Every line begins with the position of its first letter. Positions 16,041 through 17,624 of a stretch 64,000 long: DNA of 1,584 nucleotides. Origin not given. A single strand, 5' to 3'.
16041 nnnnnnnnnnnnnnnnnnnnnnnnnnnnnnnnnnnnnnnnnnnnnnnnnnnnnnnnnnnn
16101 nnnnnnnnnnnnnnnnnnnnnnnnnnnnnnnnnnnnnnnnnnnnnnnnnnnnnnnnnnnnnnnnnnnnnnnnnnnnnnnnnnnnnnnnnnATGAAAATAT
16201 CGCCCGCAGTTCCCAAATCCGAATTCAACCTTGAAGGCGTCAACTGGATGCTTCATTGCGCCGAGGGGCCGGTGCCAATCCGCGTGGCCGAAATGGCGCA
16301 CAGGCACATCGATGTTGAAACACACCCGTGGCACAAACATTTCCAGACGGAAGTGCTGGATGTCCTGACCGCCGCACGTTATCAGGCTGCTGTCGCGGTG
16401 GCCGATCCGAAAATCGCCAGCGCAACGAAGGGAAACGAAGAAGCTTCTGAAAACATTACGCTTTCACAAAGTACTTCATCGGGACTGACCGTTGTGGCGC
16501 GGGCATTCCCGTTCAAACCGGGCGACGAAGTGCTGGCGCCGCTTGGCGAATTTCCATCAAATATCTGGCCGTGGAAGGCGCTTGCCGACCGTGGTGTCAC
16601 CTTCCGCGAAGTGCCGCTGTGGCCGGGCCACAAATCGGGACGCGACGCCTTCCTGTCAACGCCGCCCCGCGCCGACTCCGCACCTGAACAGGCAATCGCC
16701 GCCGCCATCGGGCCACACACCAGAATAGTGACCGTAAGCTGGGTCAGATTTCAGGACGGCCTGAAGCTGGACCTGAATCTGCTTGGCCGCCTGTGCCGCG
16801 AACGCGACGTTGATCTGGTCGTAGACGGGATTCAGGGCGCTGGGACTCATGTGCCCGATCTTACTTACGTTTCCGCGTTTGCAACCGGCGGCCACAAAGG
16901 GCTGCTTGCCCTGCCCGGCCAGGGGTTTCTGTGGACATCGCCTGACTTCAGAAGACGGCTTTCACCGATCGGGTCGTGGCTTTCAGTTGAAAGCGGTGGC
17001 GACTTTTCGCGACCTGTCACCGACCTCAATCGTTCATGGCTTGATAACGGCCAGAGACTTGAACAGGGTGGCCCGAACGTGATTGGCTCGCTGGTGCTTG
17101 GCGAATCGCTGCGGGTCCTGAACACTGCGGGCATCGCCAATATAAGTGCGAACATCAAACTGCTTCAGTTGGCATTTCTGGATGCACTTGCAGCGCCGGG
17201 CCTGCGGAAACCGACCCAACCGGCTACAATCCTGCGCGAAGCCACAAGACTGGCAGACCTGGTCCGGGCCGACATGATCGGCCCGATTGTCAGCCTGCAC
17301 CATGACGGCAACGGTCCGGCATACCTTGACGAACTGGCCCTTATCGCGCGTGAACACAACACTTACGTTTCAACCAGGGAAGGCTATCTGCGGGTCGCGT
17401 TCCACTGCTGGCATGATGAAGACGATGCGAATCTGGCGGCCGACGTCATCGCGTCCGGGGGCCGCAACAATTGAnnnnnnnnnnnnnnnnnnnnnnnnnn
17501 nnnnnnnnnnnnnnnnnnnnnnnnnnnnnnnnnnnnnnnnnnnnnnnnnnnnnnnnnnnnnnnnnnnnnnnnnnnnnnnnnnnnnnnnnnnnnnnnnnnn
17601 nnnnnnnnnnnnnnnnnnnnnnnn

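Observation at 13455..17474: PIG-L deacetylase + LpxD-like N-acyltransferase + GT2 + class-V PLP enzyme: candidate non-canonical aminosugar-lipid pathway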

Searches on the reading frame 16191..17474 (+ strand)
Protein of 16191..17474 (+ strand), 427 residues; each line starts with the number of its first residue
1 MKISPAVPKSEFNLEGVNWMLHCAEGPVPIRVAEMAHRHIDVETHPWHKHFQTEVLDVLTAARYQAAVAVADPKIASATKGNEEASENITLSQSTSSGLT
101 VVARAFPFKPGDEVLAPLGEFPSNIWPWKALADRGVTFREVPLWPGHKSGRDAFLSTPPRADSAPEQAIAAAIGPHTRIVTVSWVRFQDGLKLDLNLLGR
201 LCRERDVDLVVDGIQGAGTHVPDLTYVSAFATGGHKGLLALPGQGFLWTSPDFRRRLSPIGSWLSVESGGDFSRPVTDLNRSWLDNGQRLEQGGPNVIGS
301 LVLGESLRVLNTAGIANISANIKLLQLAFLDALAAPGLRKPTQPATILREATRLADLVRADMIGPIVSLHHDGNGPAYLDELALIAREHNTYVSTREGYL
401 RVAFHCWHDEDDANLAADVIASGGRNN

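Call 3: search_protein_families(library=pfam, proteins=[window:16191-17474:+], max_evalue=0.01)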
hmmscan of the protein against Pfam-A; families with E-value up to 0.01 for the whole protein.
window:16191-17474:+ (427 aa): 1 family
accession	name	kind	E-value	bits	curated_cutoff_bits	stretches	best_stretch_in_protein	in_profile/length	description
PF00266.25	Aminotran_5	-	2.4e-23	83.2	21.5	1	84-335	59-293/371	Aminotransferase class-V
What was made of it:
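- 16191..17474 (+): Class-V-fold PLP enzyme (427 aa). It is co-transcribed (ATGA overlap with GT2) but is a backbone gene, not part of the cassette. PF00266 (call 3).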

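Call 4: search_protein_families(library=ncbifam, proteins=[window:16191-17474:+], max_evalue=0.01)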
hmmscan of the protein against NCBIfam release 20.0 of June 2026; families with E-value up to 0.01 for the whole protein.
window:16191-17474:+ (427 aa): 10 families
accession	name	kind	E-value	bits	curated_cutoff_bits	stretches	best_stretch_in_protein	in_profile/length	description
TIGR01979.1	sufS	subfamily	3.6e-14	52.5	475.1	1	83-333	77-311/403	SufS family cysteine desulfurase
TIGR03392.1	FeS_syn_CsdA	equivalog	5.2e-10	39.1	493.6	1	74-327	68-304/398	cysteine desulfurase CsdA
TIGR01977.1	am_tr_V_EF2568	hypoth_equivalog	1.2e-09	37.7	377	1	167-333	128-286/376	cysteine desulfurase family protein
NF008126.0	PRK10874.1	equivalog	4.2e-09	36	607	1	81-324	76-303/401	cysteine desulfurase CsdA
NF006791.0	PRK09295.1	equivalog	4.7e-09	35.8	661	1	76-325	75-309/406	cysteine desulfurase SufS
NF040779.1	Sec_lyase_SclA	exception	5.3e-09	35.5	525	1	167-334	127-288/378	selenocysteine lyase SclA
NF051467.1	peri_mod_PvdN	equivalog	8.9e-08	31.2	650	1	84-265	111-293/425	pyoverdine-tailoring periplasmic protein PvdN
NF041166.1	f2_encap_cargo1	exception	1e-06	28.2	800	1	84-337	305-543/623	family 2A encapsulin nanocompartment cargo protein cysteine desulfurase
TIGR01976.1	am_tr_V_VC1184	hypoth_equivalog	0.00016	21.1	352.35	1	65-259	58-241/401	cysteine desulfurase-like protein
TIGR04343.1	egtE_PLP_lyase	equivalog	0.00076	18.4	400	1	176-260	143-226/370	ergothioneine biosynthesis PLP-dependent enzyme EgtE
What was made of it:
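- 16191..17474 (+): It is far below all cysteine desulfurase cut-offs (call 4).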

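Call 24: find_homologous_proteins(query=window:16191-17474:+)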
Query window:16191-17474:+ (427 aa): 711 proteins with E <= 0.001 among 8000 candidates; the best 120 are listed.
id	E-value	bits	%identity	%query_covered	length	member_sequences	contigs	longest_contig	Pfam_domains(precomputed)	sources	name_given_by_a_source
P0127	3.5e-289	977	100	100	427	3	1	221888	PF00266.26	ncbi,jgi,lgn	jgi:selenocysteine lyase/cysteine desulfurase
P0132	4.8e-260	881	90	100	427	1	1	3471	PF00266.26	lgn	-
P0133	9.0e-170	583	63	98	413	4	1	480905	PF00266.26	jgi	-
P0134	1.3e-169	583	63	96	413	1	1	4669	PF00266.26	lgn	-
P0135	8.8e-169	580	63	95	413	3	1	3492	PF00266.26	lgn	-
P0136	1.8e-167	576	61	98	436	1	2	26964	PF00266.26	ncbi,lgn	-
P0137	1.9e-163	562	60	98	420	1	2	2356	PF00266.26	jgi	-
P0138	4.5e-159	548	59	98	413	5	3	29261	PF00266.26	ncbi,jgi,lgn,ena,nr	ncbi:MAG TPA: aminotransferase class V-fold PLP-dependent enzyme [Myxococcota bacterium]|nr:aminotra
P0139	8.2e-159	547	60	98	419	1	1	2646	PF00266.26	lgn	-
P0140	4.0e-158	545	59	96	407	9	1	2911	PF00266.26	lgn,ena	-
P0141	5.9e-157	541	59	98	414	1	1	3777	PF00266.26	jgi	jgi:selenocysteine lyase/cysteine desulfurase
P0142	6.4e-156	538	58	97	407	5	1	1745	PF00266.26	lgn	-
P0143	6.1e-123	429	51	96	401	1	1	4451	PF00266.26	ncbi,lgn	-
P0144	2.0e-120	421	53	93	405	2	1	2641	PF00266.26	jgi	-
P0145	2.0e-119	417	50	95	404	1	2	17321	PF00266.26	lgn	-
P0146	4.5e-119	416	50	99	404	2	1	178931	PF00266.26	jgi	-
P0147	2.1e-118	414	50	98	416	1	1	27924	PF00266.26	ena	-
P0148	2.4e-118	414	50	94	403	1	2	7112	PF00266.26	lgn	-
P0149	8.8e-118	412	53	93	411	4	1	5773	PF00266.26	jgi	jgi:selenocysteine lyase/cysteine desulfurase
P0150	9.5e-118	412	52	94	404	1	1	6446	PF00266.26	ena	-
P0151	1.8e-117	411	53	94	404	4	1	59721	PF00266.26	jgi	jgi:selenocysteine lyase/cysteine desulfurase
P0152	2.6e-117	410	50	96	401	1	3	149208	PF00266.26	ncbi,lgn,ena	-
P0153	8.2e-117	409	51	96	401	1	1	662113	PF00266.26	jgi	jgi:selenocysteine lyase/cysteine desulfurase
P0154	1.1e-116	408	50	98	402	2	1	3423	PF00266.26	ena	-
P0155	1.2e-116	408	49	99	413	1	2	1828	PF00266.26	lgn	-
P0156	1.2e-116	408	50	96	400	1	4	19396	PF00266.26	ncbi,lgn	-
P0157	3.7e-116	407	51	98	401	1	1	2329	PF00266.26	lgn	-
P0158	1.4e-115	405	51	95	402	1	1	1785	PF00266.26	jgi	jgi:selenocysteine lyase/cysteine desulfurase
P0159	1.4e-115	405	47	98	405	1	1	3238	PF00266.26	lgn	-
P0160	2.1e-115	404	51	97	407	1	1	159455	PF00266.26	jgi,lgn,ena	-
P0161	2.5e-115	404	49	97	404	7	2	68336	PF00266.26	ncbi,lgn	-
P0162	4.9e-115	403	51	92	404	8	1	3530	PF00266.26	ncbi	-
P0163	7.7e-115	402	49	99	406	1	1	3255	PF00266.26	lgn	-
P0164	9.3e-115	402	51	94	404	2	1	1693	PF00266.26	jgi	-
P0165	1.2e-114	402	49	96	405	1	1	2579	PF00266.26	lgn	-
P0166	1.3e-114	402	49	98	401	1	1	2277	PF00266.26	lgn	-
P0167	1.4e-114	401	49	96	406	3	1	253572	PF00266.26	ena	-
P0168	1.5e-114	401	49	97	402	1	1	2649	PF00266.26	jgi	jgi:selenocysteine lyase/cysteine desulfurase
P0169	1.5e-114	401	49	97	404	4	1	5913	PF00266.26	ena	-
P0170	1.9e-114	401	50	96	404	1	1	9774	PF00266.26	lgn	-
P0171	2.1e-114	401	50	98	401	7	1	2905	PF00266.26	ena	-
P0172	2.5e-114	401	50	94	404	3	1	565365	PF00266.26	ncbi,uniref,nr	ncbi:aminotransferase class V-fold PLP-dependent enzyme [Geothrix campi]|uniref:aminotransferase cla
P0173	2.7e-114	400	49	96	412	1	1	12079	PF00266.26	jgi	jgi:selenocysteine lyase/cysteine desulfurase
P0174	2.8e-114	400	51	93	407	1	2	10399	PF00266.26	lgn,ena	-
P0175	3.5e-114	400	49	99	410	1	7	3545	PF00266.26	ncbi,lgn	-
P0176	3.6e-114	400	51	93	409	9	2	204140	PF00266.26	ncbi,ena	-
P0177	5.7e-114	399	50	97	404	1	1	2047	PF00266.26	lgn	-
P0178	5.9e-114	399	51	93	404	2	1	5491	PF00266.26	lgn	-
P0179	6.8e-114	399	49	95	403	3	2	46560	PF00266.26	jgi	-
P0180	1.1e-113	398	52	92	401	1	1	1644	PF00266.26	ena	-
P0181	1.3e-113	398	50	97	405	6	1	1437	PF00266.26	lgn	-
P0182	1.4e-113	398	51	95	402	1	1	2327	PF00266.26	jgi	-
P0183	1.7e-113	398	50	94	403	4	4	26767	PF00266.26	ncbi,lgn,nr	ncbi:MAG: aminotransferase class V-fold PLP-dependent enzyme [Acidobacteria bacterium]|nr:aminotrans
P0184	1.9e-113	398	51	94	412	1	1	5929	PF00266.26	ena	-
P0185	2.1e-113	397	50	92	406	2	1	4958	PF00266.26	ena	-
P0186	2.4e-113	397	50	97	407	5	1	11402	PF00266.26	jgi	-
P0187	2.5e-113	397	53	94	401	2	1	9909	PF00266.26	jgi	-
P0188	2.5e-113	397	49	96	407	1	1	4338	PF00266.26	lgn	-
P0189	2.7e-113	397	50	98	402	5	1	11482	PF00266.26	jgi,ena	jgi:selenocysteine lyase/cysteine desulfurase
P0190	3.1e-113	397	50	95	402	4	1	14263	PF00266.26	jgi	-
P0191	3.7e-113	397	50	96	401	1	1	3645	PF00266.26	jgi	jgi:selenocysteine lyase/cysteine desulfurase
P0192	3.8e-113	397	50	93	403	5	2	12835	PF00266.26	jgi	jgi:selenocysteine lyase/cysteine desulfurase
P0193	3.9e-113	397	48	95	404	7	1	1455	PF00266.26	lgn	-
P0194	3.9e-113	397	51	95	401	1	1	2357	PF00266.26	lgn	-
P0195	3.9e-113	397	49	99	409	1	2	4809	PF00266.26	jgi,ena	-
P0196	4.2e-113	396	50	96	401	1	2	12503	PF00266.26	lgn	-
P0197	4.8e-113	396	50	95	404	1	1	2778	PF00266.26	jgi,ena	-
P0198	5.0e-113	396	51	94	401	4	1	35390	PF00266.26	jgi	-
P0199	5.3e-113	396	50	94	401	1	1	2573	PF00266.26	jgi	-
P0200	5.8e-113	396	50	94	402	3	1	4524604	PF00266.26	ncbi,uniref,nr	ncbi:aminotransferase class V-fold PLP-dependent enzyme [Mesoterricola sediminis]|uniref:Cysteine de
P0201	6.5e-113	396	49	96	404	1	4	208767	PF00266.26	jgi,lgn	jgi:selenocysteine lyase/cysteine desulfurase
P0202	6.5e-113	396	49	96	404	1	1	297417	PF00266.26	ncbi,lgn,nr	ncbi:MAG: aminotransferase class V-fold PLP-dependent enzyme [Acidobacteria bacterium]|nr:aminotrans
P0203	7.6e-113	396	49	96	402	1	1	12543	PF00266.26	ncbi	-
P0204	9.5e-113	395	50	93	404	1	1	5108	PF00266.26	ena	-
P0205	1.1e-112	395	49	98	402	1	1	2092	PF00266.26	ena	-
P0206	1.2e-112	395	50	98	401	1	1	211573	PF00266.26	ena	-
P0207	1.3e-112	395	50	95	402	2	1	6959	PF00266.26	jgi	jgi:selenocysteine lyase/cysteine desulfurase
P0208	1.7e-112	394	50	94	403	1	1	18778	PF00266.26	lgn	-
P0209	1.8e-112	394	50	96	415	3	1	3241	PF00266.26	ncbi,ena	-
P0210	1.8e-112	394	49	98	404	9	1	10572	PF00266.26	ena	-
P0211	1.9e-112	394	50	98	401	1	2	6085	PF00266.26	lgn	-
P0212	2.1e-112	394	48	99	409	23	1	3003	PF00266.26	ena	-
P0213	2.3e-112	394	48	98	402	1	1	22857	PF00266.26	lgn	-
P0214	2.7e-112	394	50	97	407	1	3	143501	PF00266.26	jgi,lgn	jgi:selenocysteine lyase/cysteine desulfurase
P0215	2.9e-112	394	48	98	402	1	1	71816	PF00266.26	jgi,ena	-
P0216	3.0e-112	394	49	95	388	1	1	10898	PF00266.26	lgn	-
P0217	3.1e-112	394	48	97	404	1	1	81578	PF00266.26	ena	-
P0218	4.6e-112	393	49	98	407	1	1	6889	PF00266.26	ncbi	-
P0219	5.7e-112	393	48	96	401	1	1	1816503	PF00266.26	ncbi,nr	ncbi:MAG: aminotransferase class V-fold PLP-dependent enzyme [Holophagaceae bacterium]|nr:aminotrans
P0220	6.3e-112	393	49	97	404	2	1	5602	PF00266.26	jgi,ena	jgi:selenocysteine lyase/cysteine desulfurase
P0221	6.3e-112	393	50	92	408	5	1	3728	PF00266.26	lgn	-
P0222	6.4e-112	393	50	96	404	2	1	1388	PF00266.26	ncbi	-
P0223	6.9e-112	392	49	96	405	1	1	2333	PF00266.26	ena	-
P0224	6.9e-112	392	50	95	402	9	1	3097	PF00266.26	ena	-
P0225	7.9e-112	392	49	96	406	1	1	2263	PF00266.26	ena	-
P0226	9.0e-112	392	50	94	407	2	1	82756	PF00266.26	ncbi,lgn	ncbi:MAG: aminotransferase class V-fold PLP-dependent enzyme [Holophagaceae bacterium]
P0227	9.8e-112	392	47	98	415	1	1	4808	PF00266.26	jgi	jgi:cysteine desulfurase/selenocysteine lyase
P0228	1.1e-111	392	51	96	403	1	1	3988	PF00266.26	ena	-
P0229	1.4e-111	391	48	97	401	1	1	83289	PF00266.26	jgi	jgi:selenocysteine lyase/cysteine desulfurase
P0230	1.4e-111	391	50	98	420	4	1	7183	PF00266.26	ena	-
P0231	1.5e-111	391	49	98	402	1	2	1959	PF00266.26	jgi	jgi:selenocysteine lyase/cysteine desulfurase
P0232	1.6e-111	391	48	95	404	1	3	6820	PF00266.26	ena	-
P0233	1.6e-111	391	50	94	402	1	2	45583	PF00266.26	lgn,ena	-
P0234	2.0e-111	391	50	95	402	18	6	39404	PF00266.26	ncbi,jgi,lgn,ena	jgi:selenocysteine lyase/cysteine desulfurase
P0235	2.5e-111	391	48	99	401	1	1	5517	PF00266.26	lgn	-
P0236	2.7e-111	391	49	99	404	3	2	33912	PF00266.26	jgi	jgi:selenocysteine lyase/cysteine desulfurase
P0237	2.8e-111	390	48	98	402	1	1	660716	PF00266.26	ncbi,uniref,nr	ncbi:aminotransferase class V-fold PLP-dependent enzyme [Geothrix edaphica]|uniref:Aminotransferase 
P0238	2.8e-111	390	49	98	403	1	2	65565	PF00266.26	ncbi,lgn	-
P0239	3.2e-111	390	49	96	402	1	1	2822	PF00266.26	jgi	jgi:cysteine desulfurase/selenocysteine lyase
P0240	3.2e-111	390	49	94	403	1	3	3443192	PF00266.26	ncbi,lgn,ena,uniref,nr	ncbi:aminotransferase class V-fold PLP-dependent enzyme [Holophaga foetida]|uniref:aminotransferase 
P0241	3.7e-111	390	50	94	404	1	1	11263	PF00266.26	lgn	-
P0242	3.9e-111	390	50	98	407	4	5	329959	PF00266.26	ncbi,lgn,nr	ncbi:MAG: aminotransferase class V-fold PLP-dependent enzyme [Acidobacteria bacterium]|nr:aminotrans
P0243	3.9e-111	390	49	96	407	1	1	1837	PF00266.26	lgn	-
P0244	4.0e-111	390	49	98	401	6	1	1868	PF00266.26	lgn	-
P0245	4.3e-111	390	48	97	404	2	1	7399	PF00266.26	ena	-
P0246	4.5e-111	390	49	96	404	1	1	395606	PF00266.26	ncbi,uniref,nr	ncbi:aminotransferase class V-fold PLP-dependent enzyme [Geothrix fuzhouensis]|uniref:aminotransfera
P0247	4.6e-111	390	50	93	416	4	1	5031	PF00266.26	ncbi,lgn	-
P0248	4.7e-111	390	48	95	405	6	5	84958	PF00266.26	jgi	jgi:cysteine desulfurase/selenocysteine lyase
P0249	5.8e-111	389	49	96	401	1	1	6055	PF00266.26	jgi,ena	-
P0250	5.8e-111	389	51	96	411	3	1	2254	PF00266.26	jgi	jgi:selenocysteine lyase/cysteine desulfurase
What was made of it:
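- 16191..17474 (+): The family is widespread in Myxococcota and Holophagae (call 24).
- Tried and rejected: Taxonomy is inferred only from PLP orthologues labelled Myxococcota (call 24).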

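Call 25: search_solved_structures(query=window:16191-17474:+, show_alignments=1)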
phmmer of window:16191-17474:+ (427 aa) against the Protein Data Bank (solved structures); distinct sequences matched with E-value up to 0.001: 39.
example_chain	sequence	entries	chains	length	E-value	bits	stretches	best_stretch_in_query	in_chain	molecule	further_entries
7tlm_A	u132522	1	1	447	7e-10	41.5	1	60-327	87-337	Cysteine desulfurase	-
7tlq_A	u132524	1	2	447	7e-10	41.5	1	60-327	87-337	Cysteine desulfurase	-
7tlr_A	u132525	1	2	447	7.2e-10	41.4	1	60-327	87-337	Cysteine desulfurase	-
7tlp_A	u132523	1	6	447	3.7e-09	39.1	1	61-327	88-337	Cysteine desulfurase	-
8d8s_A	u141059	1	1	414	1.4e-08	37.2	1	86-319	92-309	Cysteine desulfurase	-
6wci_A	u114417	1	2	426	2.1e-08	36.6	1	89-334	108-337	Cysteine desulfurase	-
5hh9_A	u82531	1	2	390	8.8e-08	34.5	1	88-257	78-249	PvdN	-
6mrh_A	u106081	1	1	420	1.1e-07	34.3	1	65-323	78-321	Cysteine desulfurase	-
5i90_A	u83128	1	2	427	1.1e-07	34.2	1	88-256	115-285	PvdN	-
6mr6_A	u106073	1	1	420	1.1e-07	34.2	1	48-323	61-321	Cysteine desulfurase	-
1c0n_A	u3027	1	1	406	1.2e-07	34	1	80-323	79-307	PROTEIN (CSDB PROTEIN)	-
6ndn_A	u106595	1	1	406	1.2e-07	34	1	65-322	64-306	Cysteine desulfurase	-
7rrn_A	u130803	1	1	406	1.3e-07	34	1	65-323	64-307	Cysteine desulfurase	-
6o11_A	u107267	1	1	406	1.3e-07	33.9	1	65-322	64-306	Cysteine desulfurase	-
9d2d_A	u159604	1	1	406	1.3e-07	33.9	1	65-322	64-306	Cysteine desulfurase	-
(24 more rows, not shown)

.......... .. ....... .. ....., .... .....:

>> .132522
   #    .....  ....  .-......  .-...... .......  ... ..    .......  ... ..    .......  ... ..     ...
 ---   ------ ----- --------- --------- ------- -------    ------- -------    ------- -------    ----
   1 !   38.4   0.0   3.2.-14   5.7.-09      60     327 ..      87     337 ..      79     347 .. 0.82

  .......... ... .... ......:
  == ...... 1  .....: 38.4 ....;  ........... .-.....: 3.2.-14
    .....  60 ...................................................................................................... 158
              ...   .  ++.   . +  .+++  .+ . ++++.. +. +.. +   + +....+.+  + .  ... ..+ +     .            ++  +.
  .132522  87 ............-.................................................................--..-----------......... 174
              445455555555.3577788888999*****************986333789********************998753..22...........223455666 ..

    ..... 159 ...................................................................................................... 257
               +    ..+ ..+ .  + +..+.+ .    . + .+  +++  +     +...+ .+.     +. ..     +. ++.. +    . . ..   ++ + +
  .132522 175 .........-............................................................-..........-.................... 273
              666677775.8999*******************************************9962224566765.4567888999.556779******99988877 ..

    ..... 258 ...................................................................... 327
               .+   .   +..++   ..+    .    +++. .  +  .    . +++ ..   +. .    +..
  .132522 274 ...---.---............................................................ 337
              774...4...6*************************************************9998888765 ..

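Call 26: find_encoding_contigs(protein=P0133, flank=8000, max_places=1)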
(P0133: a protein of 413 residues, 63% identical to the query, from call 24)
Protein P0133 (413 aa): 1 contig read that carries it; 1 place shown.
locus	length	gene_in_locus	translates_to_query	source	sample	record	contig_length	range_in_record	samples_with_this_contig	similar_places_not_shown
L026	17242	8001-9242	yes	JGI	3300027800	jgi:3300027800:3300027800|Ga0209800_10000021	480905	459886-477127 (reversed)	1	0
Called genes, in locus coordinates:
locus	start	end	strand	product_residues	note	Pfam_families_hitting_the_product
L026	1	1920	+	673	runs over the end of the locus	-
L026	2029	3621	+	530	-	PF00069:Pkinase, PF01636:APH (faint), PF07714:PK_Tyr_Ser-Thr, PF07238:PilZ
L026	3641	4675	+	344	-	PF00691:OmpA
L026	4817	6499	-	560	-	PF00005:ABC_tran, PF02463:SMC_N (faint), PF13304:AAA_21 (faint), PF12848:ABC_tran_Xtn, PF00005:ABC_tran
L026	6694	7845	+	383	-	PF17761:DUF1016_N, PF06250:YhcG_C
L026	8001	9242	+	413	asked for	PF00266:Aminotran_5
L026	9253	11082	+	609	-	PF13476:AAA_23 (faint), PF24389:ORC-CDC6-like (faint), PF00005:ABC_tran, PF02463:SMC_N (faint), PF05729:NACHT (faint), PF13173:AAA_14 (faint), PF00005:ABC_tran, PF16326:ABC_tran_CTD, +6 more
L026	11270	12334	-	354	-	PF01817:CM_2, PF00793:DAHP_synth_1, PF03102:NeuB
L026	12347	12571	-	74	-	-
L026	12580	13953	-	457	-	PF03417:AAT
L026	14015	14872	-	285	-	PF02086:MethyltransfD12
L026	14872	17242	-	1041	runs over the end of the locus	PF17132:Glyco_hydro_106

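Call 27: find_encoding_contigs(protein=P0138, flank=8000, max_places=1)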
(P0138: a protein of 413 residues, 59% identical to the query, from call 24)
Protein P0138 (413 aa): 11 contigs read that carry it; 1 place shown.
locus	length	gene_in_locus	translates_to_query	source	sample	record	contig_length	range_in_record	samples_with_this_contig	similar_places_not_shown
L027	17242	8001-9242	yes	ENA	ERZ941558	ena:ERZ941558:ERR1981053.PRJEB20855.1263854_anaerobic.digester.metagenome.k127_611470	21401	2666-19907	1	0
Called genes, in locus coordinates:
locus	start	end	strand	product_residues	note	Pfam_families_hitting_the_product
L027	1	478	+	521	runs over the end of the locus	-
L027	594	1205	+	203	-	-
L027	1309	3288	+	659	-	-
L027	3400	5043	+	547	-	PF00069:Pkinase, PF07714:PK_Tyr_Ser-Thr, PF07238:PilZ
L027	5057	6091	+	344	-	PF00691:OmpA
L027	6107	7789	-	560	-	PF00005:ABC_tran, PF02463:SMC_N (faint), PF13304:AAA_21 (faint), PF12848:ABC_tran_Xtn, PF00005:ABC_tran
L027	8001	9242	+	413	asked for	PF00266:Aminotran_5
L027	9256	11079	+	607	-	PF13476:AAA_23 (faint), PF24389:ORC-CDC6-like (faint), PF00004:AAA (faint), PF00005:ABC_tran, PF02463:SMC_N (faint), PF05729:NACHT (faint), PF00005:ABC_tran, PF16326:ABC_tran_CTD, +10 more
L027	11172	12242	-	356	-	PF01817:CM_2, PF00793:DAHP_synth_1, PF03102:NeuB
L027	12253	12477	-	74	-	-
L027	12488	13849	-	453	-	PF03417:AAT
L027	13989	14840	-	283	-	PF02086:MethyltransfD12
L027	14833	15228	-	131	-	PF20472:PDDEXK_11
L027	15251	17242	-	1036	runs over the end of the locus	PF17132:Glyco_hydro_106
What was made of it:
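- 17471..19297 (+): ABC-F (Uup-like) ATPase, a backbone partner of the PLP gene and not part of the cassette. The PLP to ABC-F order is conserved in L026 and L027 (calls 26, 27).
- The cassette is absent from syntenic sister genomes (calls 26, 27), which is unexpected for an essential lipid A step. The PLP + ABC-F pair is conserved without the triad in L026 and L027 (calls 26, 27).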
